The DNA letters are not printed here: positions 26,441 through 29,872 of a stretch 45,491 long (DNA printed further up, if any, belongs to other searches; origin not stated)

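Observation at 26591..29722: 1043-aa orphan protein with LysM-like N-terminus, no signal peptide and a glycine-rich hydrophobic cluster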

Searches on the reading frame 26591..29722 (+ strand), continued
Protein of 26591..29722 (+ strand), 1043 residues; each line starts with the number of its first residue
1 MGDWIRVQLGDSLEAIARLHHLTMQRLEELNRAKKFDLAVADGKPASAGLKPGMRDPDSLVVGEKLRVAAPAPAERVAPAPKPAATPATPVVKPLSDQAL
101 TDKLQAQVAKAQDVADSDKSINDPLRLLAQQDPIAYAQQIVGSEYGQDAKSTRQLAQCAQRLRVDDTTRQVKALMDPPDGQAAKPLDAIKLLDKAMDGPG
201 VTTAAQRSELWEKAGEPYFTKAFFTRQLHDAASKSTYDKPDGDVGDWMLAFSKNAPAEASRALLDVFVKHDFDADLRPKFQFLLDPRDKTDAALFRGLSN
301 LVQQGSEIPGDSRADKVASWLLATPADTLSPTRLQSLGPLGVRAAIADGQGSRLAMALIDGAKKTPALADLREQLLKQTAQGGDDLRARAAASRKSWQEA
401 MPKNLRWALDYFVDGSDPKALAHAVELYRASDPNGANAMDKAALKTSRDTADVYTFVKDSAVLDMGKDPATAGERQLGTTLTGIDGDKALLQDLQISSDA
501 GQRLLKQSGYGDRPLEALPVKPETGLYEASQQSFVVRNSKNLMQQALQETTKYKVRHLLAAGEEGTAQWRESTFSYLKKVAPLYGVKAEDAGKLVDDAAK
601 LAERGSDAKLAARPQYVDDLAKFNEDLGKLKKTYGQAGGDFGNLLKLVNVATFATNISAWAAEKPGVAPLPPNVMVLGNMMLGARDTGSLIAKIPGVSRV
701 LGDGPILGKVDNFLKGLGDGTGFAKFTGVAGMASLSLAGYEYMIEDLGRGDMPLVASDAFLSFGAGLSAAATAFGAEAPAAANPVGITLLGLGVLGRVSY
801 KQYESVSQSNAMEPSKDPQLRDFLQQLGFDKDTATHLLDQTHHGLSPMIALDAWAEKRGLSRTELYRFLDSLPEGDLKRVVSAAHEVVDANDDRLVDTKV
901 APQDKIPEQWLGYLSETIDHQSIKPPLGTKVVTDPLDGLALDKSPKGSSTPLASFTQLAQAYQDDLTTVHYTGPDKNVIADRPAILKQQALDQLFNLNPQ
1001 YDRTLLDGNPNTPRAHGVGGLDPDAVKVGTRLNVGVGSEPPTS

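Call 73: search_protein_families(library=pfam, proteins=[L023:1-1392:+, L023:1289-3379:+, L023:3031-4491:+, L023:4833-5333:+, L023:5320-6129:+, L023:6107-6790:+, L023:18163-19131:+, L023:19156-20187:-, L023:20141-21019:-, L023:19808-21019:+], max_evalue=0.001)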
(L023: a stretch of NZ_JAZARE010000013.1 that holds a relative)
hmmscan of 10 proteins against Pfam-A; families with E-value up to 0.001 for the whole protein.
L023:1-1392:+ (463 aa): 1 family
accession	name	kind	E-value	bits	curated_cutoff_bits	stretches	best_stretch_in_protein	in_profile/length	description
PF00771.25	FHIPEP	-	1.5e-103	348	29.1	2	1-241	157-403/657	FHIPEP family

L023:1289-3379:+ (696 aa): 2 families
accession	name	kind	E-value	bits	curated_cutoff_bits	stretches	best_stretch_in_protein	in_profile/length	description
PF00263.26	Secretin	-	5.4e-35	120.9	27.5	1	520-677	1-168/169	Bacterial type II and III secretion system protein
PF03958.22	Secretin_N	-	1.7e-20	73.4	28.2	2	307-438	2-68/69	Bacterial type II/III secretion system short domain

L023:3031-4491:+ (486 aa): 3 families
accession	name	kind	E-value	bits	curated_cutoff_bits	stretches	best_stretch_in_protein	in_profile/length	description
PF16697.10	Yop-YscD_cpl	-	2.2e-15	57.1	33.2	1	129-219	1-92/94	Inner membrane component of T3SS, cytoplasmic domain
PF16693.10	Yop-YscD_ppl_1st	-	0.00023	21.3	24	1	300-344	15-60/62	YscD/CdsD-like Bon-like domain 1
PF00498.31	FHA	-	0.00026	21.8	20.7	1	148-211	2-67/67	FHA domain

L023:4833-5333:+ (166 aa): 0 families

L023:5320-6129:+ (269 aa): 1 family
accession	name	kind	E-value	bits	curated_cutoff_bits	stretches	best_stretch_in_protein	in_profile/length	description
PF01514.23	YscJ_FliF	-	1.6e-28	100.2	24.4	1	35-198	7-169/179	Secretory protein of YscJ/FliF family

L023:6107-6790:+ (227 aa): 1 family
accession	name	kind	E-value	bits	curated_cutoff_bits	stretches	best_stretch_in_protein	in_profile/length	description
PF06578.17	YscK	-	1.2e-07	31.9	22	1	26-196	7-175/209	YOP proteins translocation protein K (YscK)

L023:18163-19131:+ (322 aa): 4 families
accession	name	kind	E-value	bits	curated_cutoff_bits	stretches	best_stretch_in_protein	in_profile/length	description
PF03472.21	Autoind_bind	-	3.5e-14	53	23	1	92-244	2-147/149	Autoinducer binding domain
PF00196.25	GerE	-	3.1e-13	49.6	23.5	1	266-314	7-55/57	Bacterial regulatory proteins, luxR family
PF12840.13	HTH_20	-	5.4e-05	23.5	27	1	264-303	4-45/51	Helix-turn-helix domain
PF08281.18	Sigma70_r4_2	-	0.0002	21.3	25.7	1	266-303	15-53/54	Sigma-70, region 4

L023:19156-20187:- (343 aa): 2 families
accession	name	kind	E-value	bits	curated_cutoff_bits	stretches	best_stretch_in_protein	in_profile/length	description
PF03472.21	Autoind_bind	-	9.4e-17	61.3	23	1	107-258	2-147/149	Autoinducer binding domain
PF00196.25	GerE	-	9.7e-12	44.8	23.5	1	278-331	3-56/57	Bacterial regulatory proteins, luxR family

L023:20141-21019:- (292 aa): 4 families
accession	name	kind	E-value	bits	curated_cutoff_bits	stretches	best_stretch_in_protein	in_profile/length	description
PF00515.34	TPR_1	-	4.1e-07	30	27.8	0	172-201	1-30/34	Tetratricopeptide repeat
PF13374.12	TPR_10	-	6e-05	23.4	27.5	0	130-155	8-33/42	Tetratricopeptide repeat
PF07719.23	TPR_2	-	6.6e-05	23.2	27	0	172-202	1-31/34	Tetratricopeptide repeat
PF13414.12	TPR_11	-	0.00077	19.5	26.8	0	48-75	11-38/42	TPR repeat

L023:19808-21019:+ (404 aa): 0 families

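Call 93: find_encoding_contigs(protein=P0001, flank=10000, max_places=3)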
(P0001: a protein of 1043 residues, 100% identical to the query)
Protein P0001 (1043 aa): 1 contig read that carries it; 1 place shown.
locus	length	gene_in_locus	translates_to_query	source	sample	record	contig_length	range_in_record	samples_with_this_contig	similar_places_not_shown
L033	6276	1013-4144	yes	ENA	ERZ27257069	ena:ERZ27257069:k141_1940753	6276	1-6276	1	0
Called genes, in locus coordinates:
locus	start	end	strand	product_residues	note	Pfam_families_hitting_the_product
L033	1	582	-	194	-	?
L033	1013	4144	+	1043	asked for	PF01476:LysM (faint)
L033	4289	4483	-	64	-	-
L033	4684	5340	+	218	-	PF07589:PEP_exosort_dom (weak)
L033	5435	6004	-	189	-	-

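Call 96: search_protein_families(library=phrogs, proteins=[window:26591-29722:+], max_evalue=0.01)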
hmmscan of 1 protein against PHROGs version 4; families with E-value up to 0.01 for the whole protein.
window:26591-29722:+ (1043 aa): 0 families

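Call 101: search_dna_similar(query=L004:1761-2795:+, collection=plasmids, mode=protein, max_evalue=1e-20, max_rows=40)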
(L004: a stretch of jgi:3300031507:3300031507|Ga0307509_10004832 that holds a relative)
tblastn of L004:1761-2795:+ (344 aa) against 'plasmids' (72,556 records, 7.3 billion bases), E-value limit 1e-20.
Records with a match: 37; places in all: 40; records where one place covers at least 80% of the query: 36.
Best place of each record, by identity: <60% 37.
By first word of the organism name: Aeromonas 19; Mycetohabitans 9; Burkholderia 5; Photobacterium 2; Ralstonia 1; Undibacterium 1.
By predicted mobility (MOB-suite, as given by PLSDB): non-mobilizable 28; conjugative 8; mobilizable 1.
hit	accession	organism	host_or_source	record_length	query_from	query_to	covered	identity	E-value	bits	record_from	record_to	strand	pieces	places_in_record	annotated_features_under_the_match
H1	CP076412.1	Ralstonia wenshanensis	soil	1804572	3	344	99%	45.8%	4e-56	204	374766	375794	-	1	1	EscU/YscU/HrcU family type III secretion system export apparatus ... | sctT: type III secretion system export apparatus subunit SctT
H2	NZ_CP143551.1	Burkholderia multivorans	Homo sapiens,bronchoalveolar lavage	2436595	3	339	98%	44.5%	2e-48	181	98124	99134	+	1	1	none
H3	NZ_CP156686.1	Burkholderia stagnalis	Bacterial cells,soils collected in ...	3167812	5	344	99%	43.8%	2e-49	184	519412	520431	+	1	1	none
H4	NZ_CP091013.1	Burkholderia cenocepacia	-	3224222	5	343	99%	43.7%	2e-48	181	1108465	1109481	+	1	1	none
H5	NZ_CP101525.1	Burkholderia arboris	mixed culture,soil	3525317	5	343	99%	43.7%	1e-47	179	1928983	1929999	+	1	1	none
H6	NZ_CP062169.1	Mycetohabitans endofungorum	Rhizopus microsporus,bacterial ...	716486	1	339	99%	37.1%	2e-27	120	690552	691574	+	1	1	sctU: type III secretion system export apparatus subunit SctU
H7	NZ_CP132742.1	Mycetohabitans endofungorum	Rhizopus microsporus,culture isolated ...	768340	1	339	99%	37.1%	2e-27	120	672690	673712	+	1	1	sctU: type III secretion system export apparatus subunit SctU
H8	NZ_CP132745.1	Mycetohabitans endofungorum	-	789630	1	339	99%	37.1%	2e-27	120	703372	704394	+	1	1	sctU: type III secretion system export apparatus subunit SctU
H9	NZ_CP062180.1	Mycetohabitans endofungorum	Rhizopus microsporus,bacterial ...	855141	1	339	99%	37.1%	2e-27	120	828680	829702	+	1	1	sctU: type III secretion system export apparatus subunit SctU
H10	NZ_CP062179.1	Mycetohabitans endofungorum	Rhizopus microsporus,bacterial ...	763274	1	339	99%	36.8%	3e-27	119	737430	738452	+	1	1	sctU: type III secretion system export apparatus subunit SctU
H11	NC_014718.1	Mycetohabitans rhizoxinica HKI 454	-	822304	1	339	99%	36.2%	1e-26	118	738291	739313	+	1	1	sctU: type III secretion system export apparatus subunit SctU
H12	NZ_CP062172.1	Mycetohabitans rhizoxinica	Rhizopus microsporus,bacterial ...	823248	1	339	99%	36.2%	1e-26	118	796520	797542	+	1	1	sctU: type III secretion system export apparatus subunit SctU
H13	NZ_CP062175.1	Mycetohabitans rhizoxinica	Rhizopus microsporus,bacterial culture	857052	1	339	99%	36.2%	1e-26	118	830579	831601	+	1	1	sctU: type III secretion system export apparatus subunit SctU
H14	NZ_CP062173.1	Mycetohabitans rhizoxinica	Rhizopus microsporus,bacterial ...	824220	1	339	99%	35.9%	3e-26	117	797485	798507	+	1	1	sctU: type III secretion system export apparatus subunit SctU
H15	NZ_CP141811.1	Burkholderia thailandensis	Homo sapiens,tissue sample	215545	1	339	99%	35.0%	1e-21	103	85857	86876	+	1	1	sctU: type III secretion system export apparatus subunit SctU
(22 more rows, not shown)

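Call 102: get_annotated_region(hit=H1, flank=16000)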
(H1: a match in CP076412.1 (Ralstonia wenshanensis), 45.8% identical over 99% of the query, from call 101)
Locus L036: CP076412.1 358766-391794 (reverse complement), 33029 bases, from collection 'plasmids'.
description: Ralstonia wenshanensis strain 56D2 plasmid p56D2, complete sequence
organism: Ralstonia wenshanensis (NCBI taxid 2842456)
taxonomy: Bacteria; Pseudomonadota; Betaproteobacteria; Burkholderiales; Burkholderiaceae; Ralstonia; Ralstonia wenshanensis
host: -; source: soil; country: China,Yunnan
typing (MOB-suite, as given by PLSDB): non-mobilizable
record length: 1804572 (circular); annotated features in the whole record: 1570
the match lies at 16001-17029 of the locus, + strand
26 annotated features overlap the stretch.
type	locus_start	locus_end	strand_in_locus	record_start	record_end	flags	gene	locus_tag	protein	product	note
CDS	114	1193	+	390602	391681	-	-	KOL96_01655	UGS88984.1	LuxR family transcriptional regulator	-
CDS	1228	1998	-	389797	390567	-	-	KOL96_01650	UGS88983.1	lytic transglycosylase domain-containing protein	-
CDS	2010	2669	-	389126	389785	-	sctR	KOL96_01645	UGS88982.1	type III secretion system export apparatus subunit SctR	-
CDS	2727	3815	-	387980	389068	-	-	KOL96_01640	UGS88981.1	FliM/FliN family flagellar motor switch protein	-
CDS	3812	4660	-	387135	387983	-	-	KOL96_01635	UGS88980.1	LuxR family transcriptional regulator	-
CDS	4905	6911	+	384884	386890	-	-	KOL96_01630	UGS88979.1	FHIPEP family type III secretion protein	-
CDS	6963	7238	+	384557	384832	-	sctS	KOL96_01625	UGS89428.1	type III secretion system export apparatus subunit SctS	-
CDS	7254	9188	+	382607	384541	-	sctC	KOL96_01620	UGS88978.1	type III secretion system outer membrane ring subunit SctC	-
CDS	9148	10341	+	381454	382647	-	-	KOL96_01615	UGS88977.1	BON domain-containing protein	-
CDS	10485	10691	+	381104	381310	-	-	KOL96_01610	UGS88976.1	hypothetical protein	-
CDS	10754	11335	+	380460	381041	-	-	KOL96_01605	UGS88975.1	hypothetical protein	-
CDS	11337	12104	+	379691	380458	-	sctJ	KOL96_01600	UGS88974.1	type III secretion inner membrane ring lipoprotein SctJ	-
CDS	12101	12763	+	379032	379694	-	-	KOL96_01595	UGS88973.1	Yop proteins translocation protein K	-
CDS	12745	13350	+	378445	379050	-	sctL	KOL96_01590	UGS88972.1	type III secretion system stator protein SctL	-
CDS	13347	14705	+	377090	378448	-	-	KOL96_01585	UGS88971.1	FliI/YscN family ATPase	-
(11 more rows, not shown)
